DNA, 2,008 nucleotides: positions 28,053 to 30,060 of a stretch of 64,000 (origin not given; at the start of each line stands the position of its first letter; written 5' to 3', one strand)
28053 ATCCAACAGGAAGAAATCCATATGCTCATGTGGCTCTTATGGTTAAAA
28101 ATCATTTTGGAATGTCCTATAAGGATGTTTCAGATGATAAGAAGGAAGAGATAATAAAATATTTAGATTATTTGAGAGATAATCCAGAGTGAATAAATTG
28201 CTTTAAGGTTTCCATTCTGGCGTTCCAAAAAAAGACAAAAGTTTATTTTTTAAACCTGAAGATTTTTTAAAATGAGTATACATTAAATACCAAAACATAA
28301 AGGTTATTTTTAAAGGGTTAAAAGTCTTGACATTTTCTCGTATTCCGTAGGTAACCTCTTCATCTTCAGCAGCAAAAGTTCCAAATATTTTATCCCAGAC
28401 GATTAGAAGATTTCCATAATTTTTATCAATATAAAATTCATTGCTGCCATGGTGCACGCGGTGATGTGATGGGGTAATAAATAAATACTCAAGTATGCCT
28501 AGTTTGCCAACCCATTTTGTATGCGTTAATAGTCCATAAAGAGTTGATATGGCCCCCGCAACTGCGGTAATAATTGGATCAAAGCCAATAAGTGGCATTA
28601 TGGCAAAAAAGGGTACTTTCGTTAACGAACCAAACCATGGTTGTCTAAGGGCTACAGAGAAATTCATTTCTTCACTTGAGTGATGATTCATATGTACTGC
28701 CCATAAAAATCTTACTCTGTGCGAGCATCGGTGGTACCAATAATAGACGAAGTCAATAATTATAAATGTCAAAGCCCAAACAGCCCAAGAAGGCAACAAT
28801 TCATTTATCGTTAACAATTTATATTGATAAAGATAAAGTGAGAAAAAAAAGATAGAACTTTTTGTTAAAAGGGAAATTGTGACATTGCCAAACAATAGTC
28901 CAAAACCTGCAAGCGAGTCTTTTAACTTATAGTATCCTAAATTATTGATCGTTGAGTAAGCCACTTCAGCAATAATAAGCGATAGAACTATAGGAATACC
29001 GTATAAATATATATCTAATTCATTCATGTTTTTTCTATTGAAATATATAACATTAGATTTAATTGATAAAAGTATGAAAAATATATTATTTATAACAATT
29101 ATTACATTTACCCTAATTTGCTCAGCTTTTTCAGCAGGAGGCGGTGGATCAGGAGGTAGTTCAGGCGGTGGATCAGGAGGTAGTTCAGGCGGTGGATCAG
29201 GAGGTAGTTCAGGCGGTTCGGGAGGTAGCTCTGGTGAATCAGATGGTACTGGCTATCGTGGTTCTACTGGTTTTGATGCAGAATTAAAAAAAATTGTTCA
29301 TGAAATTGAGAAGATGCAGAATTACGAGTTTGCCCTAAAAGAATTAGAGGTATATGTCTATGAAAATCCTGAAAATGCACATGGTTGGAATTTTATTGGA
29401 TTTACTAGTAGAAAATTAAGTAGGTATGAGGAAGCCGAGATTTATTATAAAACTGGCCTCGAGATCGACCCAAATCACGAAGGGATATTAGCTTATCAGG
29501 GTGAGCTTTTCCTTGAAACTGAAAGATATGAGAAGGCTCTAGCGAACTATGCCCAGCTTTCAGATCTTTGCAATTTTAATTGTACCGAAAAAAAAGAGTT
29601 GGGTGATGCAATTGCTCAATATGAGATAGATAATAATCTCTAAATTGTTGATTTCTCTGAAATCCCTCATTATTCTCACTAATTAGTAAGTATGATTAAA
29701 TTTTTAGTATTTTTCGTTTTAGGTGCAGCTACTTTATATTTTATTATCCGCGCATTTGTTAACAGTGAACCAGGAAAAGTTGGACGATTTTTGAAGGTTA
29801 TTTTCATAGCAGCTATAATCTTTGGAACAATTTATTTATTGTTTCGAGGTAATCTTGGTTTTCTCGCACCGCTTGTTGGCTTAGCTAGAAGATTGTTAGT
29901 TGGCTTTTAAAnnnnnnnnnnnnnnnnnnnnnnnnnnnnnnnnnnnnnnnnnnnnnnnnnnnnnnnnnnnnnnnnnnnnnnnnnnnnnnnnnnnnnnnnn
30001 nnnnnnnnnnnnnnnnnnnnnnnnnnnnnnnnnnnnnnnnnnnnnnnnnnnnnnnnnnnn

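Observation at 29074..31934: Four-gene envelope operon of unknown function: Gly/Ser-repeat TPR protein, mini-membrane protein, cupredoxin-beta-helix lipoprotein, PLDc_N mini-protein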

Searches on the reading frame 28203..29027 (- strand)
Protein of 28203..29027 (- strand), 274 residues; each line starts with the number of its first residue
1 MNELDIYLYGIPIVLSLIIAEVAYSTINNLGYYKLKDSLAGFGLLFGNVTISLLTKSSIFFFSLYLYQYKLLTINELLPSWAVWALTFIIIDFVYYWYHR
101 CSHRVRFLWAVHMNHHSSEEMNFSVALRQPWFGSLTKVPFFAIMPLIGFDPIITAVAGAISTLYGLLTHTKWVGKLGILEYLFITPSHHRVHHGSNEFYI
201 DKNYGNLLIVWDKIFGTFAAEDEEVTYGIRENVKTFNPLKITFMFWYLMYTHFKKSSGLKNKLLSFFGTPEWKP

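Call 3: search_protein_families(library=pfam, proteins=[window:28203-29027:-], max_evalue=0.1)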
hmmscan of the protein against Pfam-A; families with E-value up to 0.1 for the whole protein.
window:28203-29027:- (274 aa): 1 family
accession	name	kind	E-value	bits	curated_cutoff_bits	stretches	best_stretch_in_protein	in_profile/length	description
PF04116.19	FA_hydroxylase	-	9.6e-30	104.1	31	1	84-217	1-132/132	Fatty acid hydroxylase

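Call 4: search_protein_families(library=ncbifam, proteins=[window:28203-29027:-], max_evalue=0.1)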
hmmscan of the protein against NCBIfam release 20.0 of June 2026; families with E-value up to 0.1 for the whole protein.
window:28203-29027:- (274 aa): 1 family
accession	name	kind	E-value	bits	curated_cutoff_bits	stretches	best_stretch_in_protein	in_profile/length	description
NF052566.1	OrLpdHdlsOlsERhiz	equivalog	3.4e-21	75.8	475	1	82-226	117-262/293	ornithine lipid hydroxylase OlsE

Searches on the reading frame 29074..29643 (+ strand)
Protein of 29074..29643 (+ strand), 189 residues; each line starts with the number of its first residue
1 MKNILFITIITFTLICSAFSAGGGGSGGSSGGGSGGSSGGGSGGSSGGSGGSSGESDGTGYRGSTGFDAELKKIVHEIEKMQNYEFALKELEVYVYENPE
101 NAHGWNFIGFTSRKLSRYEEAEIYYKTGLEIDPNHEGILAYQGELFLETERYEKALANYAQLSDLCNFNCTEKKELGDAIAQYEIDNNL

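Call 3: search_protein_families(library=pfam, proteins=[window:29074-29643:+], max_evalue=0.1)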
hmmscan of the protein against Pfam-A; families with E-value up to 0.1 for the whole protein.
window:29074-29643:+ (189 aa): 13 families
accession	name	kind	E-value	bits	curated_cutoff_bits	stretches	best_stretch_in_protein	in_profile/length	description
PF07719.23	TPR_2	-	1e-07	31.9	27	1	103-135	2-34/34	Tetratricopeptide repeat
PF13181.12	TPR_8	-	3.5e-07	30.3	25.7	1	103-135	2-34/34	Tetratricopeptide repeat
PF00515.34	TPR_1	-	2.7e-06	27.4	27.8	1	104-135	3-34/34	Tetratricopeptide repeat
PF13431.12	TPR_17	-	2.6e-05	24.6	24.4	1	124-156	1-33/34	Tetratricopeptide repeat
PF13424.12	TPR_12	-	5.4e-05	23.8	30.1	1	104-165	5-74/77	Tetratricopeptide repeat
PF14559.12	TPR_19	-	0.0012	19.6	25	1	117-160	6-49/68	Tetratricopeptide repeat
PF13432.12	TPR_16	-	0.0023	18.8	32.7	0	83-134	12-63/65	Tetratricopeptide repeat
PF13414.12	TPR_11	-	0.0041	17.2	26.8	0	143-166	1-24/42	TPR repeat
PF23914.1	TPR_CcmH_CycH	-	0.0076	16.5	42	1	81-157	32-106/158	Cytochrome c-type biogenesis protein H TPR domain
PF13176.12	TPR_7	-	0.013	15.9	27.9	0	113-134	10-33/36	Tetratricopeptide repeat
PF01239.28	PPTA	-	0.024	14.8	29.5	0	89-111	6-28/32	Protein prenyltransferase alpha subunit repeat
PF14853.12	Fis1_TPR_C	-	0.055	14.1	25.3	0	112-135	11-34/53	Fis1 C-terminal tetratricopeptide repeat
PF13428.12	TPR_14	-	0.068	14.3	23.5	0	113-144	12-43/44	Tetratricopeptide repeat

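Call 4: search_protein_families(library=ncbifam, proteins=[window:29074-29643:+], max_evalue=0.1)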
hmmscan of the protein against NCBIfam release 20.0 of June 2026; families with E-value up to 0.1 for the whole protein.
window:29074-29643:+ (189 aa): 7 families
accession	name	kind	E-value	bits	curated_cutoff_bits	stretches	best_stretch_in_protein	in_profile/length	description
NF033762.1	social_mot_Tgl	equivalog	7.4e-06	25.5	225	1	85-164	48-129/252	social motility TPR repeat lipoprotein Tgl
TIGR02917.1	PEP_TPR_lipo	equivalog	0.00014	19.9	312.2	1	84-160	447-523/899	XrtA/PEP-CTERM system TPR-repeat protein PrsT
TIGR02521.1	type_IV_pilW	equivalog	0.00026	20.6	154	1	82-160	45-123/234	type IV pilus biogenesis/stability protein PilW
NF040959.1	MamA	equivalog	0.00035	20.1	200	1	80-163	117-200/204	magnetosome protein MamA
NF053607.1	CHU_0125_OmpA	equivalog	0.0011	17.5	620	1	81-166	32-117/639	CHU_0125 family OmpA-like outer membrane integrity protein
TIGR02552.1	LcrH_SycD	equivalog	0.0014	18.3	104.8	1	83-175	33-124/136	SycD/LcrH family type III secretion system chaperone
NF047371.1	FlcA_CTERM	equivalog_domain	0.0046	15.5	300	1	81-163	168-257/646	periplasmic flagellar collar protein FlcA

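Call 26: find_homologous_proteins(query=window:29074-29643:+, max_evalue=0.001)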
Query window:29074-29643:+ (189 aa): 110 proteins with E <= 0.001 among 8000 candidates.
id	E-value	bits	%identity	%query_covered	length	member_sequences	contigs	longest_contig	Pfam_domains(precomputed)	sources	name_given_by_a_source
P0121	3.4e-107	375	93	100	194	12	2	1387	PF00515.35,PF13181.13,PF07719.24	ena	-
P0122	3.6e-93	329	83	100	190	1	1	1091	PF00515.35,PF13181.13,PF07719.24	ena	-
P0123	6.5e-84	299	73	100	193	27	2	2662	PF14559.13,PF13431.13,PF00515.35,PF13424.13,PF13432.13,PF13181.13,PF07719.24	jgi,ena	-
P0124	1.8e-82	294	69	100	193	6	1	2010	PF14559.13,PF13431.13,PF00515.35,PF13432.13,PF13181.13,PF07719.24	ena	-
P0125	3.5e-81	290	70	100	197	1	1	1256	PF13431.13,PF00515.35,PF13424.13,PF13181.13,PF07719.24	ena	-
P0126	1.7e-75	271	62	100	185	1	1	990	PF14559.13,PF13431.13,PF00515.35,PF13424.13,PF13432.13,PF13181.13,PF07719.24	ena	-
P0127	1.1e-74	269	62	100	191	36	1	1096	PF14559.13,PF13431.13,PF00515.35,PF13424.13,PF13432.13,PF13181.13,PF07719.24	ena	-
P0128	4.7e-73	263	63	100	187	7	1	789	PF14559.13,PF13431.13,PF00515.35,PF13181.13,PF07719.24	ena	-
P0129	2.1e-72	261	60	100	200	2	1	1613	PF13431.13,PF00515.35,PF13424.13,PF13181.13,PF07719.24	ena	-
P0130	1.1e-71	259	62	100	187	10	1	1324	PF13431.13,PF00515.35,PF13181.13,PF07719.24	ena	-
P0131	3.2e-71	257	63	100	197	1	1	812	PF14559.13,PF13431.13,PF00515.35,PF13424.13,PF13432.13,PF13181.13,PF07719.24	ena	-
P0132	4.0e-71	257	63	100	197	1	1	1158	PF14559.13,PF13431.13,PF00515.35,PF13424.13,PF13432.13,PF13181.13,PF07719.24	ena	-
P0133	6.2e-71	256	63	100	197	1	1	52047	PF14559.13,PF13431.13,PF00515.35,PF13424.13,PF13432.13,PF13181.13,PF07719.24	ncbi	-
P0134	1.1e-70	255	63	100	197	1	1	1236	PF14559.13,PF00515.35,PF13424.13,PF13432.13,PF13181.13,PF07719.24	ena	-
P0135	8.5e-70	253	61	94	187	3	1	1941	PF14559.13,PF13431.13,PF00515.35,PF13424.13,PF13432.13,PF13181.13,PF07719.24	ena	-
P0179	5.1e-34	136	55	60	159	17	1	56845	PF13431.13,PF00515.35,PF13432.13,PF13181.13,PF07719.24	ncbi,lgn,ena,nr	ncbi:tetratricopeptide repeat protein [Pelagibacterales bacterium]|nr:tetratricopeptide repeat prote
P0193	2.3e-19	88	34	66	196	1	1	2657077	PF14559.13,PF13431.13,PF13414.13,PF00515.35,PF13424.13,PF13432.13,PF13428.13,PF13181.13,PF07719.24,PF13174.13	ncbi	ncbi:tetratricopeptide repeat protein [Rhodovibrionaceae bacterium A322]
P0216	7.2e-10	57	28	54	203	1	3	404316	PF13431.13,PF13424.13,PF13432.13,PF07719.24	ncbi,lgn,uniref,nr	ncbi:hypothetical protein [Bosea sp. 117]|uniref:tetratricopeptide repeat protein n=1 Tax=Bosea sp. 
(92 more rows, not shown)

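Call 27: find_encoding_contigs(protein=P0193, flank=6000, max_places=1)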
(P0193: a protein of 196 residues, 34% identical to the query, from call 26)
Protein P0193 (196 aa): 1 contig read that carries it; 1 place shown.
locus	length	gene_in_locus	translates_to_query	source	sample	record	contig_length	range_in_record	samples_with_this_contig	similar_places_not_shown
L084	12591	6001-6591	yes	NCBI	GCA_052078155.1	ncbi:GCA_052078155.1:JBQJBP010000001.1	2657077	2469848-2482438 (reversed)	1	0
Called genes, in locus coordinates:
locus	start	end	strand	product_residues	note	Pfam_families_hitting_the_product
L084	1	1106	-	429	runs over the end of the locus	PF07992:Pyr_redox_2 (faint), PF00890:FAD_binding_2 (faint), PF01266:DAO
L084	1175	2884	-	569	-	PF02776:TPP_enzyme_N, PF00205:TPP_enzyme_M, PF02775:TPP_enzyme_C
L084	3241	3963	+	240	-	PF00392:GntR, PF07729:FCD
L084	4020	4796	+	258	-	PF01177:Asp_Glu_race (faint)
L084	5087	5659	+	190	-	-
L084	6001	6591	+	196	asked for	PF13414:TPR_11 (weak), PF14559:TPR_19 (weak), PF13431:TPR_17 (weak), PF00515:TPR_1, PF07719:TPR_2, PF13181:TPR_8 (weak), PF13424:TPR_12 (weak), PF13414:TPR_11 (weak), +4 more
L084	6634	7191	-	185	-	PF07310:PAS_5 (weak)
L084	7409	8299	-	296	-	PF01416:PseudoU_synth_1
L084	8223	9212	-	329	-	PF00551:Formyl_trans_N, PF02911:Formyl_trans_C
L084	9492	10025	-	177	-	PF01327:Pep_deformylase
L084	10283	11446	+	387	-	PF02646:RmuC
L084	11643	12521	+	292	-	PF00165:HTH_AraC, PF12833:HTH_18, PF00165:HTH_AraC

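Call 28: find_encoding_contigs(protein=P0179, flank=6000, max_places=2)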
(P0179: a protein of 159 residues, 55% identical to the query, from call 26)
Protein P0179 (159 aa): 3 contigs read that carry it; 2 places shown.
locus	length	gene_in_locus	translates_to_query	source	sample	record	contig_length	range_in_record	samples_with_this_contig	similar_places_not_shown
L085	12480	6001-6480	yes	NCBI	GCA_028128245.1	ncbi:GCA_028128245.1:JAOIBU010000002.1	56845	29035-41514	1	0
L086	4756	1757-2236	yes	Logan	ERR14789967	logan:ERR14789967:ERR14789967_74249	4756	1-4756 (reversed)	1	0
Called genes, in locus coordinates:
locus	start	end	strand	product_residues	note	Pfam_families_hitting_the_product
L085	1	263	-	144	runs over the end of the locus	PF13622:4HBT_3 (weak), PF03061:4HBT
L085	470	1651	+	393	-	PF00108:Thiolase_N, PF02803:Thiolase_C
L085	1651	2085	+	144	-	PF16156:DUF4864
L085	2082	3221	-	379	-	PF00144:Beta-lactamase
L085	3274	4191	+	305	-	PF00892:EamA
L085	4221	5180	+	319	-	PF03446:NAD_binding_2, PF03807:F420_oxidored (weak), PF14833:NAD_binding_11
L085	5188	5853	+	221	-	PF19700:DUF6198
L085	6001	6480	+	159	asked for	PF13431:TPR_17 (faint), PF13181:TPR_8 (faint), PF13432:TPR_16 (faint), PF00515:TPR_1 (weak), PF07719:TPR_2 (weak)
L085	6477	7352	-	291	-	PF01569:PAP2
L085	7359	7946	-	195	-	-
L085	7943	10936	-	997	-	PF13510:Fer2_4, PF13738:Pyr_redox_3 (faint), PF00890:FAD_binding_2 (weak), PF07992:Pyr_redox_2, PF12831:FAD_oxidored, PF17806:SO_alpha_A3, PF01571:GCV_T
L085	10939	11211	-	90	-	PF04267:SoxD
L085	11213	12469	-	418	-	PF01946:Thi4 (weak), PF01266:DAO, PF13450:NAD_binding_8 (weak)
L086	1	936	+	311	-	?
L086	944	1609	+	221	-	PF19700:DUF6198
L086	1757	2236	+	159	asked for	PF13431:TPR_17 (faint), PF13181:TPR_8 (faint), PF13432:TPR_16 (faint), PF00515:TPR_1 (weak), PF07719:TPR_2 (weak)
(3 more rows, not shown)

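Call 29: find_encoding_contigs(protein=P0216, flank=6000, max_places=1)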
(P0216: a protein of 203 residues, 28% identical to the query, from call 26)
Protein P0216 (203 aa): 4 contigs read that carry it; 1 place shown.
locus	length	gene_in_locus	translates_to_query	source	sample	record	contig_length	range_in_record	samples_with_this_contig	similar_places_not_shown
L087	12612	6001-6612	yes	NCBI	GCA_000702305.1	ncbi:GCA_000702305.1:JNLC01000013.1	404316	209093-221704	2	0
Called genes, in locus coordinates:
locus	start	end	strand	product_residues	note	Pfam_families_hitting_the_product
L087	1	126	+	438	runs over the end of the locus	PF07690:MFS_1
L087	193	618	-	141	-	PF00293:NUDIX, PF14815:NUDIX_4 (weak)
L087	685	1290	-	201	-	PF13489:Methyltransf_23, PF08241:Methyltransf_11, PF08242:Methyltransf_12 (weak), PF13649:Methyltransf_25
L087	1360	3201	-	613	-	PF13667:ThiC-associated, PF01964:ThiC_Rad_SAM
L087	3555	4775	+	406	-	PF13406:SLT_2, PF01471:PG_binding_1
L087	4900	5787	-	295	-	PF01545:Cation_efflux, PF16916:ZT_dimer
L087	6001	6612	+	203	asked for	PF13432:TPR_16 (faint), PF07719:TPR_2 (faint), PF13424:TPR_12 (faint), PF13431:TPR_17 (faint)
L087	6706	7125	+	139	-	PF07291:MauE (weak), PF07681:DoxX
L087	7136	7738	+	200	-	PF04542:Sigma70_r2, PF22029:PhyR_sigma2, PF08281:Sigma70_r4_2, PF04545:Sigma70_r4 (weak)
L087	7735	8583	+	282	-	-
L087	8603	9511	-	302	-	PF00294:PfkB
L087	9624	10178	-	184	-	PF07007:LprI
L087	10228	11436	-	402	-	PF00155:Aminotran_1_2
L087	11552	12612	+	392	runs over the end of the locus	PF13302:Acetyltransf_3, PF00583:Acetyltransf_1, PF13508:Acetyltransf_7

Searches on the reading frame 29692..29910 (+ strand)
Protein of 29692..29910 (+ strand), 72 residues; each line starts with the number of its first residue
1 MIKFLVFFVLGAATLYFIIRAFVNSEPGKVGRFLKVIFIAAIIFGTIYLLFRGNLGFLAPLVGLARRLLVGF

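Call 3: search_protein_families(library=pfam, proteins=[window:29692-29910:+], max_evalue=0.1)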
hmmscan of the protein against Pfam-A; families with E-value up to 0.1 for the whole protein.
window:29692-29910:+ (72 aa): 0 families

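Call 4: search_protein_families(library=ncbifam, proteins=[window:29692-29910:+], max_evalue=0.1)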
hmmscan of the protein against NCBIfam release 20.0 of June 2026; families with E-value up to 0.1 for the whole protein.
window:29692-29910:+ (72 aa): 1 family
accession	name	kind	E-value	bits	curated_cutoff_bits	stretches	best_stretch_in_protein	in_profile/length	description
NF041554.1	SA1362_fam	subfamily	0.014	15.5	42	0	2-28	28-54/70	SA1362 family protein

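Call 63: find_homologous_proteins(query=window:29692-29910:+, max_evalue=0.01)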
Query window:29692-29910:+ (72 aa): 210 proteins with E <= 0.01 among 212 candidates; the best 120 are listed.
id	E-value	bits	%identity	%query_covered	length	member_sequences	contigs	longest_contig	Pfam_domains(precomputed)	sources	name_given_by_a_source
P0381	1.6e-32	128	94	100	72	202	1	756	-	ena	-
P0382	2.5e-32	128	93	100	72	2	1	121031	-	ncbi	-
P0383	7.8e-32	126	90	100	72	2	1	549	-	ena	-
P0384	1.0e-31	126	92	100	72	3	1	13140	-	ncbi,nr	ncbi:hypothetical protein OA854_00010 [Pelagibacteraceae bacterium]|nr:hypothetical protein [Pelagib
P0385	1.2e-31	126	90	100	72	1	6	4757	-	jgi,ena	jgi:uncharacterized membrane protein YvlD (DUF360 family)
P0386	1.2e-31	125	89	100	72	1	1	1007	-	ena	-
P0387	1.7e-31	125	89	100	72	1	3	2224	-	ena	-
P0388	2.7e-31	124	90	100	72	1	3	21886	-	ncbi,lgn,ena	-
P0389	2.8e-31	124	90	100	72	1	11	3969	-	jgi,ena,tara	tara:strand:- start:371 stop:589 length:219 start_codon:yes stop_codon:yes gene_type:complete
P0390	2.9e-31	124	90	100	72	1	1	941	-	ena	-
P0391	4.3e-31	124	90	100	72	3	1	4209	-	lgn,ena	-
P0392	4.5e-31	124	90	100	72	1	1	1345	-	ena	-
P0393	5.1e-31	123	90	100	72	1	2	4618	-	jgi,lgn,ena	jgi:hypothetical protein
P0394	5.4e-31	123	89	100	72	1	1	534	-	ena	-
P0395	8.4e-31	123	89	100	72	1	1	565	-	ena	-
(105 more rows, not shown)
